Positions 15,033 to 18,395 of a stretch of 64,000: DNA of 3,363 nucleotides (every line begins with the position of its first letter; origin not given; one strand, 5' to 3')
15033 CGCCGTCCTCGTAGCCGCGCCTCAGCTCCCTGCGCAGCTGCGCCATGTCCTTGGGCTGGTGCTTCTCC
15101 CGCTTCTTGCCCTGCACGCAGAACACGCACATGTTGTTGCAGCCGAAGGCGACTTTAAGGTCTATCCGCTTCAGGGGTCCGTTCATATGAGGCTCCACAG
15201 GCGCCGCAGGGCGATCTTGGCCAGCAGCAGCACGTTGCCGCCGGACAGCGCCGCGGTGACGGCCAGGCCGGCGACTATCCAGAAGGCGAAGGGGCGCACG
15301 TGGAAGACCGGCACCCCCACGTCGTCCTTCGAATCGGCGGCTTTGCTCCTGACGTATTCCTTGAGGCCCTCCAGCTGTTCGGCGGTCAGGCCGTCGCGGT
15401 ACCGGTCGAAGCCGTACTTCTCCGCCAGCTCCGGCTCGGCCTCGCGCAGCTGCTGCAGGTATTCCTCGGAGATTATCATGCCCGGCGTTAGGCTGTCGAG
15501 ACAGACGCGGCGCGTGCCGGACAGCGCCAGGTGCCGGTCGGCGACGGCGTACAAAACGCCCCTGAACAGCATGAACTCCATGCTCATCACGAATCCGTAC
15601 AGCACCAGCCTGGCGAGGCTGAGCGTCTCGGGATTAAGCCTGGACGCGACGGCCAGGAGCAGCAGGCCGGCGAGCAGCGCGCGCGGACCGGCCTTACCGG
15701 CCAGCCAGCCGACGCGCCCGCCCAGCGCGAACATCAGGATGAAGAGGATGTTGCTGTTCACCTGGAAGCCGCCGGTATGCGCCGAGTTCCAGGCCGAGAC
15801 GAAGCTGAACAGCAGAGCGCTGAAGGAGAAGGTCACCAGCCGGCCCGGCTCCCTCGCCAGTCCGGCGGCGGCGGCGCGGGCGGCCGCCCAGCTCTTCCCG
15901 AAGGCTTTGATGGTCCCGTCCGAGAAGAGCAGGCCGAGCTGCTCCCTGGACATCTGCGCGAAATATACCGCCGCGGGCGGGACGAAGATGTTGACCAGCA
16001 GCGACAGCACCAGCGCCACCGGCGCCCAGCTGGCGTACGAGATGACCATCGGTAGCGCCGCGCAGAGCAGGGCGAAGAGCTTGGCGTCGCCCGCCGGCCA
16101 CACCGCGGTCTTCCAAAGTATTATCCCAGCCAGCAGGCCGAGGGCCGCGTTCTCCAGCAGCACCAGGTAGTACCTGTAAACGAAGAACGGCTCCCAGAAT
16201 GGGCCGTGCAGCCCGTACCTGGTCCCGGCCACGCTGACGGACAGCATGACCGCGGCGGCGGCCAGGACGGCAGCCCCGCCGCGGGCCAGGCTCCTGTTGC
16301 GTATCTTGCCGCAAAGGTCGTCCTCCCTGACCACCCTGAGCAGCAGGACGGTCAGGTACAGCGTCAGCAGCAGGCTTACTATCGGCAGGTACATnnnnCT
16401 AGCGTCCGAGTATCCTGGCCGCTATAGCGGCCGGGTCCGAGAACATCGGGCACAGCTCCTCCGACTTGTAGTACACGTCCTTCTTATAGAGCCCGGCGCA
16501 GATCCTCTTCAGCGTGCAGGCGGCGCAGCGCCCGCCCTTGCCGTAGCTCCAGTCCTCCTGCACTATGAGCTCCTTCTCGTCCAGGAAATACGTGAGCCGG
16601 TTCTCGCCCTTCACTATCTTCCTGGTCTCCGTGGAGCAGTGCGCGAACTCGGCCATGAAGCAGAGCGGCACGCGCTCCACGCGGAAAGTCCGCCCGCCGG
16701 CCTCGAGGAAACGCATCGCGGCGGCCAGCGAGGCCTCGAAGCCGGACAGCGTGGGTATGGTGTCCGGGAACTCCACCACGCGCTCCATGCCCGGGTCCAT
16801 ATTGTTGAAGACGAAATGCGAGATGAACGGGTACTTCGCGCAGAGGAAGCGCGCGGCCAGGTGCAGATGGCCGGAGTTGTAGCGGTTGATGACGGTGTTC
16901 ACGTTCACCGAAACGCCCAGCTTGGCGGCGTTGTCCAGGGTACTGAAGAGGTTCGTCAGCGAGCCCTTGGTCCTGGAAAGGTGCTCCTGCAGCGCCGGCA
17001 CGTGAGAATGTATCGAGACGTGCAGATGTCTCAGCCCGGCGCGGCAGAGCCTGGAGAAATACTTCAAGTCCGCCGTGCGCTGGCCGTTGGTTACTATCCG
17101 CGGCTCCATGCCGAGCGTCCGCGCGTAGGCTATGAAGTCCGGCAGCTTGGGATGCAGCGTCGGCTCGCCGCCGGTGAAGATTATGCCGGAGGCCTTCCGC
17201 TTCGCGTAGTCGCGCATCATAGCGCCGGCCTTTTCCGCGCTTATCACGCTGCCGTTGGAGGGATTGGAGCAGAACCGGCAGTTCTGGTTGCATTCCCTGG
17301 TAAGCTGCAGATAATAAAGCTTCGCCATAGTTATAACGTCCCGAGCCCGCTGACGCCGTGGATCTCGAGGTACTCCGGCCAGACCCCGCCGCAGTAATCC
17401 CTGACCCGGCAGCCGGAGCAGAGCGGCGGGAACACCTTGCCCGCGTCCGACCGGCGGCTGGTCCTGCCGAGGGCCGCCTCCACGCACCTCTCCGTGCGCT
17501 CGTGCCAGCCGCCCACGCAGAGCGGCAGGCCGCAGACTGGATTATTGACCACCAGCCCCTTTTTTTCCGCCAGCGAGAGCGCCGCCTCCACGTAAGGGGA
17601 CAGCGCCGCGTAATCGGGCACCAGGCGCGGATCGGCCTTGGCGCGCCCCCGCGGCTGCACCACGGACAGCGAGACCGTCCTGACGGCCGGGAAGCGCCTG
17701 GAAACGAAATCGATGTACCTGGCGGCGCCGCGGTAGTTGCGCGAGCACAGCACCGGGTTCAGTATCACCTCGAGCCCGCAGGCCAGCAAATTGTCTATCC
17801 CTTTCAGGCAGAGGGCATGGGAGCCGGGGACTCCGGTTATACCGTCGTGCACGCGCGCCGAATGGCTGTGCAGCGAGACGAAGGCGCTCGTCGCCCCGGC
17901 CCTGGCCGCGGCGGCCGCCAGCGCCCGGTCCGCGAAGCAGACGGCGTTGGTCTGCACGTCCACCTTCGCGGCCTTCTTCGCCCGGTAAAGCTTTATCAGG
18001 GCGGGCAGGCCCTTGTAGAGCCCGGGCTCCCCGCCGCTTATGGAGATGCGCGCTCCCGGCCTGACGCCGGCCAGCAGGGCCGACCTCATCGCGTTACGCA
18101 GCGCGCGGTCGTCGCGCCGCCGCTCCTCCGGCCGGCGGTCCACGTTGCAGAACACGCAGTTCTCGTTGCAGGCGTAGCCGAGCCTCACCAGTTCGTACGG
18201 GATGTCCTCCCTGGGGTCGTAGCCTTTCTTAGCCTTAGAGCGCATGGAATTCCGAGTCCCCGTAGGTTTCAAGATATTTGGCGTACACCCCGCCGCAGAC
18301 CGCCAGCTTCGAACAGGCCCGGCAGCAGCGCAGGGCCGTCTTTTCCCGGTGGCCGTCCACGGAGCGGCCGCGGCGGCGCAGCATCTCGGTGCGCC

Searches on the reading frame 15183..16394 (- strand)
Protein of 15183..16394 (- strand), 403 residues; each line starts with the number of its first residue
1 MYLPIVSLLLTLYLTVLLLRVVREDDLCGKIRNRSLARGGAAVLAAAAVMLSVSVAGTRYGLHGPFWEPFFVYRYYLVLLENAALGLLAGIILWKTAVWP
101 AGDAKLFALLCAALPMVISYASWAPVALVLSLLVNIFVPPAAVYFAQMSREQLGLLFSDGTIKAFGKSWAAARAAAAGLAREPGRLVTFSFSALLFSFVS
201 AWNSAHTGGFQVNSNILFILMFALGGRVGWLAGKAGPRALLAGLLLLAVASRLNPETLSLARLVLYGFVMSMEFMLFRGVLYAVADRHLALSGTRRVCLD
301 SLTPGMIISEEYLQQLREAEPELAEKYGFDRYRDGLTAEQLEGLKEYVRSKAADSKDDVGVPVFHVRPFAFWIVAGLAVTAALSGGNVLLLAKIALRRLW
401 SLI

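Call 16: search_protein_families(library=pfam, proteins=[window:15183-16394:-], max_evalue=0.001)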
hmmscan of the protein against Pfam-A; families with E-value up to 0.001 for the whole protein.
window:15183-16394:- (403 aa): 0 families

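Call 18: search_protein_families(library=ncbifam, proteins=[window:15183-16394:-], max_evalue=0.00001)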
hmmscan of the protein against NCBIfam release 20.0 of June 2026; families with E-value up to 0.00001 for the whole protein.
window:15183-16394:- (403 aa): 0 families

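Call 39: search_protein_families(library=padloc, proteins=[window:15183-16394:-], max_evalue=0.01)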
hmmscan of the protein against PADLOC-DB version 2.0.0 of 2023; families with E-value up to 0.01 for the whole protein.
window:15183-16394:- (403 aa): 0 families

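Call 41: search_protein_families(library=pfam, proteins=[window:15183-16394:-], max_evalue=10)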
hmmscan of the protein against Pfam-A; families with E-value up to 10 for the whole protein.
window:15183-16394:- (403 aa): 0 families

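Call 42: find_homologous_proteins(query=window:15183-16394:-, max_evalue=0.001)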
Query window:15183-16394:- (403 aa): 8 proteins with E <= 0.001 among 8000 candidates.
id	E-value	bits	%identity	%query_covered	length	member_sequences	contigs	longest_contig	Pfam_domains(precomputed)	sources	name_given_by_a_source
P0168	1.5e-254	863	100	100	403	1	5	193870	-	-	-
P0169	1.5e-219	747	87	100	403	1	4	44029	-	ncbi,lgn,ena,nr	ncbi:MAG: hypothetical protein M0025_02060 [Elusimicrobia bacterium]|nr:hypothetical protein [Elusim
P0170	1.8e-131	457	56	99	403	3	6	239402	-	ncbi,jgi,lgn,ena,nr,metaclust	ncbi:MAG: hypothetical protein A2X28_00365 [Elusimicrobia bacterium GWA2_56_46]|nr:MAG: hypothetical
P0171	3.3e-129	450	56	100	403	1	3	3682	-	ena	-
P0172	5.9e-129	449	56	99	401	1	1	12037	-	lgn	-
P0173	5.3e-25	107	31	92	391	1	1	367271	-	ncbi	-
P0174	1.9e-13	69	37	30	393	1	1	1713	-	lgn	-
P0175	2.3e-5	42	26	64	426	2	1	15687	-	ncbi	-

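Call 54: predict_structure(alignment_id=A3)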
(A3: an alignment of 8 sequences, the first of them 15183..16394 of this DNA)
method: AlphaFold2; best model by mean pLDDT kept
length: 403 residues; sequences in the alignment: 8
mean_pLDDT: 64.9   pTM: 0.59
mean pLDDT of the five models: 64.9, 64.6, 58.8, 55.8, 54.3
residues with pLDDT >= 90: 0; 70-90: 138; 50-70: 226; < 50: 39
segments of 3 or more residues with pLDDT < 50: 158-161, 163-165, 167-182, 355-357, 398-403
pLDDT, mean of each block of 10 residues (from residue 1): 70 82 66 79 83 75 58 69 79 68 82 74 60 71 60 49 49 42 57 67 59 61 57 58 64 58 65 64 62 65 68 71 68 64 74 54 62 78 60 48 45
secondary structure, 60 per line:
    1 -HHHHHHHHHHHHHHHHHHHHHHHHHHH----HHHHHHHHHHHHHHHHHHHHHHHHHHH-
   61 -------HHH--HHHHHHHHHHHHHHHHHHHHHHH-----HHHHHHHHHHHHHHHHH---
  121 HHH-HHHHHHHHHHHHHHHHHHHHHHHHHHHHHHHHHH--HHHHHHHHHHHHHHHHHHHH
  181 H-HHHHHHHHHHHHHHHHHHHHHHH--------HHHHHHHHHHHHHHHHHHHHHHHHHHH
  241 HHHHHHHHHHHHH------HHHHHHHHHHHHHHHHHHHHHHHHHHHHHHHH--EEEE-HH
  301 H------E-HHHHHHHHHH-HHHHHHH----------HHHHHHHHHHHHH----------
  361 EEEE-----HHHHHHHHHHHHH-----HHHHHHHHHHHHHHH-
elements in order: H2-28 H33-59 H73-95 H101-117 H125-158 H161-181 H183-205 H214-253 H260-291 E294-297 H310-319 H321-327 H338-350 E361-364 H370-382 H388-402

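Call 56: search_protein_representatives(alignment_id=A3)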
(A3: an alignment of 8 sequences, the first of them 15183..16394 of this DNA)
Query: 8 sequences, 394 profile positions. Proteins with E-value up to 0.001 (for the whole library): 1613; up to 1e-10: 967; up to 1e-30: 219. The best 150 are listed.
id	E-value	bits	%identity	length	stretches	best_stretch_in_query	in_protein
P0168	1.4e-171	587.4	-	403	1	2-393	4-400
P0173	7.4e-149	512.5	-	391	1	1-391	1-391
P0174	3.1e-142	490.7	-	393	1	1-391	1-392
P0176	6.4e-83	295.5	-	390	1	1-390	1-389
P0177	1.2e-82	294.6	-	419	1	4-381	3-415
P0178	1.8e-75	270.9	-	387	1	1-391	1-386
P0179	9.4e-75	268.6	-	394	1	8-383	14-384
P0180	4.8e-69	249.8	-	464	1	4-381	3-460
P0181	2.1e-65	237.8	-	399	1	2-390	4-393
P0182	4.8e-64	233.3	-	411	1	3-382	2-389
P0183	1.5e-63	231.7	-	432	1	2-388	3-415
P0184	4.5e-63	230.1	-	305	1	89-389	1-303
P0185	8.3e-61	222.7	-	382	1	1-386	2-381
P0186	1.8e-60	221.5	-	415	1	2-385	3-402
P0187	2.1e-60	221.3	-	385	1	1-381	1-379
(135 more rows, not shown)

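Call 58: fold_search(model_id=the predicted structure, library=pdb)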
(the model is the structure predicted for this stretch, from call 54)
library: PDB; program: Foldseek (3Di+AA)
matches with E <= 10: 124; with E <= 0.001: 0
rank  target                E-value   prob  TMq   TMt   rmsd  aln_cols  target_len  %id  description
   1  7a0g_BBB              6.8e-01  0.06  0.09  0.11  38.1       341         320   11  Structure of the SmhB pore of the tripartite alpha-pore forming toxin, Smh, from Serratia marcescens. (released 2021-03-31)
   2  8xqr_R                1.1e+00  0.06  0.11  0.14  26.5       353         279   11  Structure 2 of human class T GPCR TAS2R14-miniGs/gust complex with Flufenamic acid. (released 2024-07-10)
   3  5sv0_B                1.4e+00  0.07  0.10  0.16  24.3       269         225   14  Structure of the ExbB/ExbD complex from E. coli at pH 7.0 (released 2016-09-28)
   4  7zc2                  1.4e+00  0.09  0.14  0.12  22.3       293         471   12  Dipeptide and tripeptide Permease C (DtpC) (released 2022-07-06)
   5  2ch7_B                1.4e+00  0.04  0.09  0.12  56.9       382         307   10  Crystal structure of the cytoplasmic domain of a bacterial chemoreceptor from Thermotoga maritima (released 2006-04-18)
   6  8chb_A                1.6e+00  0.07  0.13  0.09  29.1       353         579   11  Inward-facing conformation of the ABC transporter BmrA C436S/A582C cross-linked mutant (released 2023-12-20)
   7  8iz9                  1.6e+00  0.03  0.10  0.05  28.4       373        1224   10  cryo-EM structure of PGE1-bound hMRP4 (released 2024-04-10)
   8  7ssx_A                1.9e+00  0.05  0.10  0.11  19.9       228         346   14  Structure of human Kv1.3 (released 2022-06-29)
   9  7ssz_A                1.9e+00  0.04  0.09  0.10  22.7       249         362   15  Structure of human Kv1.3 with A0194009G09 nanobodies (released 2022-06-29)
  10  5sv0_D                2.1e+00  0.04  0.10  0.15  22.2       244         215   16  Structure of the ExbB/ExbD complex from E. coli at pH 7.0 (released 2016-09-28)
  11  7a0g_DDD              2.1e+00  0.03  0.09  0.11  37.5       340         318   12  Structure of the SmhB pore of the tripartite alpha-pore forming toxin, Smh, from Serratia marcescens. (released 2021-03-31)
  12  9iqg_A                2.2e+00  0.02  0.09  0.07  23.9       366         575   13  Cryo-EM structure of MsRv1273c/72c from Mycobacterium smegmatis in the ATP|ADP+Vi-bound Occ (Vi) state (released 2025-05-14)
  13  6h2f_E                2.5e+00  0.04  0.10  0.12  36.5       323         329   14  Structure of the pre-pore AhlB of the tripartite alpha-pore forming toxin, AHL, from Aeromonas hydrophila. (released 2019-07-10)
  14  6a30_A                2.5e+00  0.03  0.11  0.09  29.5       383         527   10  Crystal Structure of Munc13-1 MUN Domain and Synaptobrevin-2 Juxtamembrane Linker Region (released 2019-01-30)
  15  9mg8_A                2.6e+00  0.04  0.15  0.16  24.3       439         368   14  Crystal Structure of b-iTHR-110 (released 2025-12-17)
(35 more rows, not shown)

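Call 59: search_protein_families(library=pfam, alignment_id=A4, max_evalue=0.1)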
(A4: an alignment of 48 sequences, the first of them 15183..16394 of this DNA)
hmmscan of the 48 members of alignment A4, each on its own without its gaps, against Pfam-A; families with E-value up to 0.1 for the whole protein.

A. member 1, window:15183-16394:- (403 aa): 0 families

B. families by the number of members that match (of 48 scanned): 7 families
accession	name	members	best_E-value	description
PF01478.23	Peptidase_A24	30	2.5e-07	Type IV leader peptidase family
PF06847.16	Arc_PepC_II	2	0.017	Archaeal Peptidase A24 C-terminus Type II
PF12681.13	Glyoxalase_2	1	0.0025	Glyoxalase-like domain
PF06819.16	Arc_PepC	1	0.0086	Archaeal Peptidase A24 C-terminal Domain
PF12670.12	DUF3792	1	0.018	Protein of unknown function (DUF3792)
PF14981.11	FAM165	1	0.066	FAM165 family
PF13056.11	DUF3918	1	0.091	Protein of unknown function (DUF3918)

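Call 60: search_solved_structures(query=A4, max_evalue=10, show_alignments=3)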
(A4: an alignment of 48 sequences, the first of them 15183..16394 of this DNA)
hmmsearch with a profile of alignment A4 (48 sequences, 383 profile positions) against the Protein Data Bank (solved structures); distinct sequences matched with E-value up to 10: 8.
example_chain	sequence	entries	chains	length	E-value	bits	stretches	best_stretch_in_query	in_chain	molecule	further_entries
8fz7_A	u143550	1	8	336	0.0026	20.2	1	185-295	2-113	Calcium-gated potassium channel MthK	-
6oly_A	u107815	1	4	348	0.0063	19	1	185-296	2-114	Calcium-gated potassium channel MthK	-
8djb_A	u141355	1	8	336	0.013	17.9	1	185-295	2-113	Calcium-gated potassium channel MthK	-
1lnq_A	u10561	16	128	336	0.02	17.3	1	185-295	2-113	POTASSIUM CHANNEL RELATED PROTEIN | Calcium-gated potassium channel MthK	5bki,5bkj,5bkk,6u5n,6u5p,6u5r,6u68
9z2m_A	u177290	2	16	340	0.021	17.3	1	185-295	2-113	Calcium-gated potassium channel MthK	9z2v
28no_A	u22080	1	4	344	0.021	17.2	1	185-295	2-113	Calcium-gated potassium channel MthK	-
3rbz_A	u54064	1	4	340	0.027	16.9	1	185-296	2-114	Calcium-gated potassium channel mthK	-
4eba_G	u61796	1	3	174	2.4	10.5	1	303-344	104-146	Rna15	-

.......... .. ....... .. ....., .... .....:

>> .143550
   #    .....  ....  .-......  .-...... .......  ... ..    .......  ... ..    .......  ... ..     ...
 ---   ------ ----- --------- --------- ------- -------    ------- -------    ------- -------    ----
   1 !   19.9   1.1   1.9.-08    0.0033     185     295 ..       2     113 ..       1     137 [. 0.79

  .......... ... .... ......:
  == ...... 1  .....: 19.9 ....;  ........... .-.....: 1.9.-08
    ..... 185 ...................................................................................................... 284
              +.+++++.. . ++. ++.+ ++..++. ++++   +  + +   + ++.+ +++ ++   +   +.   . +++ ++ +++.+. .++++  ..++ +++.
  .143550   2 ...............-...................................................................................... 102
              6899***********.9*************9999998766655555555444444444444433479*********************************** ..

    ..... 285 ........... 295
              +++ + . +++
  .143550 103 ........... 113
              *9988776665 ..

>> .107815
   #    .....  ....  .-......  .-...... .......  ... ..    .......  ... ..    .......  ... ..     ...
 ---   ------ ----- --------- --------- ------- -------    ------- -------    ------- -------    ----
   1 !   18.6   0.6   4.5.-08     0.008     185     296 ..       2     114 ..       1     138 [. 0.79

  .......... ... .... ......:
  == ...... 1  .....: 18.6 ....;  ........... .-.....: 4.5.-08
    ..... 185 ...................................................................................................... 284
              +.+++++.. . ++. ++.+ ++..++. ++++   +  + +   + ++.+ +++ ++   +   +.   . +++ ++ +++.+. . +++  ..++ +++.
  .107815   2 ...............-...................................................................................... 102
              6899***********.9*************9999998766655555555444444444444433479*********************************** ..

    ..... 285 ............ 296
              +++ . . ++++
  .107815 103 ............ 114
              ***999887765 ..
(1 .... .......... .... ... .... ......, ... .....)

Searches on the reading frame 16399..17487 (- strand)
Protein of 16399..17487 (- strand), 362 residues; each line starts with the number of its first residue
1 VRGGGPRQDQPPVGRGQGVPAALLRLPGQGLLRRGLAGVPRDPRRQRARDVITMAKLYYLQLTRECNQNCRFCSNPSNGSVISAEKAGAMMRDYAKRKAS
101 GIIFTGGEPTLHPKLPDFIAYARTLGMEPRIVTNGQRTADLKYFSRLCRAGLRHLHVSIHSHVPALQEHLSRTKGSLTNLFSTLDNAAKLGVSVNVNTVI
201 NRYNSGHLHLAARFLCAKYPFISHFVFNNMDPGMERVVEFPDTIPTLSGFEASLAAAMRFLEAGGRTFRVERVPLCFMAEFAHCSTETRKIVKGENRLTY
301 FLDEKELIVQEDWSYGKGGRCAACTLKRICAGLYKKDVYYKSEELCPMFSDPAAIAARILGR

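Call 16: search_protein_families(library=pfam, proteins=[window:16399-17487:-], max_evalue=0.001)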
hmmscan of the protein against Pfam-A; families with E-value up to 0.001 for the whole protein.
window:16399-17487:- (362 aa): 2 families
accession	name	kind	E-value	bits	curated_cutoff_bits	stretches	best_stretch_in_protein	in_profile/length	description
PF04055.27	Radical_SAM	-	1.4e-20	74.5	29.5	1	61-200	2-151/166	Radical SAM superfamily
PF13353.11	Fer4_12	-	5.5e-05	23.9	22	1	64-144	13-100/137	4Fe-4S single cluster domain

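Call 18: search_protein_families(library=ncbifam, proteins=[window:16399-17487:-], max_evalue=0.00001)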
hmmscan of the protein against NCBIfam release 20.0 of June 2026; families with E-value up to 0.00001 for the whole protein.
window:16399-17487:- (362 aa): 34 families (the best 25 are shown)
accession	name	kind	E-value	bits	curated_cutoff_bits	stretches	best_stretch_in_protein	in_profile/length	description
NF038332.1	rSAM_rare_HxsC4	exception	4.1e-26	91.9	500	1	63-287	21-245/335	radical SAM protein HxsC4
TIGR03977.1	rSAM_pair_HxsC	equivalog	2.4e-22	79.2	267.9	1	59-282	28-257/292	His-Xaa-Ser system radical SAM maturase HxsC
NF038283.1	viperin_w_prok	equivalog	2.4e-18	66.3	180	1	62-205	8-167/281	viperin family antiviral radical SAM protein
TIGR02666.1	moaA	equivalog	1.7e-17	63.4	284.05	1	61-203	15-167/336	GTP 3',8-cyclase MoaA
TIGR04055.1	rSAM_NirJ2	equivalog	4.3e-17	62.6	500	1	63-230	7-175/326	putative heme d1 biosynthesis radical SAM protein NirJ2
TIGR02668.1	moaA_archaeal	equivalog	1.5e-16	60.2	325.25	1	60-210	14-168/303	GTP 3',8-cyclase MoaA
TIGR04546.1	rSAM_ahbC_deAc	equivalog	1.7e-15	56.7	650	1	61-210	44-195/390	12,18-didecarboxysiroheme deacetylase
TIGR02109.1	PQQ_syn_pqqE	equivalog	8.3e-15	54.6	381.35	1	59-207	10-161/358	pyrroloquinoline quinone biosynthesis protein PqqE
TIGR04051.1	rSAM_NirJ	equivalog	6.3e-14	51.7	515.45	1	61-209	7-157/354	heme d1 biosynthesis radical SAM protein NirJ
TIGR04053.2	TIGR04053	equivalog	1.1e-13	51.2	395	1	61-213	13-171/366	TIGR04053 family radical SAM/SPASM domain-containing protein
TIGR04466.1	rSAM_BlsE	equivalog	2.3e-13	50.3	400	1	58-216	5-163/327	cytosylglucuronate decarboxylase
TIGR04545.1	rSAM_ahbD_hemeb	equivalog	2.4e-13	50.3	500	1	61-228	5-174/339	heme b synthase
TIGR04054.1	rSAM_NirJ1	equivalog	4.2e-13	48.7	650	1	61-209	41-191/387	putative heme d1 biosynthesis radical SAM protein NirJ1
NF045646.2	rSAM_Se_TrsS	equivalog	5.7e-13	48.2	490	1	60-227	90-263/441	radical SAM (seleno)protein TrsS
NF001199.0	PRK00164.2-1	equivalog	1e-12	47.9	231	1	60-207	16-167/308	GTP 3',8-cyclase MoaA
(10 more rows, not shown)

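Call 39: search_protein_families(library=padloc, proteins=[window:16399-17487:-], max_evalue=0.01)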
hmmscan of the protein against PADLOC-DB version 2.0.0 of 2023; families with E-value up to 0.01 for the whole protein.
window:16399-17487:- (362 aa): 3 families
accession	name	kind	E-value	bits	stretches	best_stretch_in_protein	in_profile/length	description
PDLC02904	pVip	-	4.8e-22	76.7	1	61-205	8-154/262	Viperins associated with kinases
PDLC02903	pVip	-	8.4e-22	75.9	1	60-205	4-150/257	Viperins not associated with kinases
PDLC02905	pVip-kinase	-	2.8e-10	38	1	46-204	173-341/474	Viperin-kinase fusion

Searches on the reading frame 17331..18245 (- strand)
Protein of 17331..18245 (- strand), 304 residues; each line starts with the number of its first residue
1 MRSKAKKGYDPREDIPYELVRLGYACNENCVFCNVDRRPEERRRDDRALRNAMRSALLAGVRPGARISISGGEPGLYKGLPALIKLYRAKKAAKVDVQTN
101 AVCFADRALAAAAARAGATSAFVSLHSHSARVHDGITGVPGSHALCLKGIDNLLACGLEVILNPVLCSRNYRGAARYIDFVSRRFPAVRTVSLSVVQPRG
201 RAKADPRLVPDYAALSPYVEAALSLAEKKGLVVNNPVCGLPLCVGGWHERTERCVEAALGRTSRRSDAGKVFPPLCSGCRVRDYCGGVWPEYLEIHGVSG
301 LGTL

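Call 8: search_protein_families(library=ncbifam, proteins=[window:17331-18245:-], max_evalue=0.001)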
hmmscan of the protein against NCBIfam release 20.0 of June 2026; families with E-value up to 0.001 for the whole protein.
window:17331-18245:- (304 aa): 27 families (the best 25 are shown)
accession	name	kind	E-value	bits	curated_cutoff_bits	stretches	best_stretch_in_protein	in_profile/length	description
TIGR03977.1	rSAM_pair_HxsC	equivalog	6.7e-30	104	267.9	1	25-289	34-289/292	His-Xaa-Ser system radical SAM maturase HxsC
NF038332.1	rSAM_rare_HxsC4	exception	4.3e-28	98.4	500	1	20-244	18-243/335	radical SAM protein HxsC4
NF045646.2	rSAM_Se_TrsS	equivalog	2.3e-16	59.4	490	1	19-206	89-276/441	radical SAM (seleno)protein TrsS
TIGR04303.1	GeoRSP_rSAM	equivalog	6.1e-14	52.3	400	1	25-183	14-166/325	GeoRSP system radical SAM/SPASM protein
TIGR02668.1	moaA_archaeal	equivalog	7.9e-14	51.3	325.25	1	22-183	16-175/303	GTP 3',8-cyclase MoaA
TIGR04251.1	SCM_rSAM_ScmF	equivalog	8.6e-13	48.4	400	1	22-236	10-227/353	SynChlorMet cassette radical SAM/SPASM protein ScmF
NF001199.0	PRK00164.2-1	equivalog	5.6e-12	45.4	231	1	22-180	18-174/308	GTP 3',8-cyclase MoaA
TIGR02666.1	moaA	equivalog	9e-12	44.6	284.05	1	25-181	19-180/336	GTP 3',8-cyclase MoaA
TIGR04545.1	rSAM_ahbD_hemeb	equivalog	3.5e-10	39.8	500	1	22-203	6-182/339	heme b synthase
TIGR04053.2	TIGR04053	equivalog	1.4e-09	37.7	395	1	24-209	16-199/366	TIGR04053 family radical SAM/SPASM domain-containing protein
NF049973.1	radical_Rv1681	equivalog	1.7e-09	37.1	380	1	24-181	80-234/326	Rv1681 family radical SAM protein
NF045702.1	rSAM_GDGT_ether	equivalog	2.2e-09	36.5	450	1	23-205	93-277/486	tetraether lipid synthase Tes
TIGR04466.1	rSAM_BlsE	equivalog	4e-09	36.4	400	1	17-173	4-154/327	cytosylglucuronate decarboxylase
TIGR03962.1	mycofact_rSAM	equivalog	4.8e-09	35.8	265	1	21-202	17-191/339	mycofactocin radical SAM maturase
NF050035.1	rSAM_WgK_link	exception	2e-07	30.4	650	1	24-206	17-194/367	radical SAM/SPASM peptide maturase WgkB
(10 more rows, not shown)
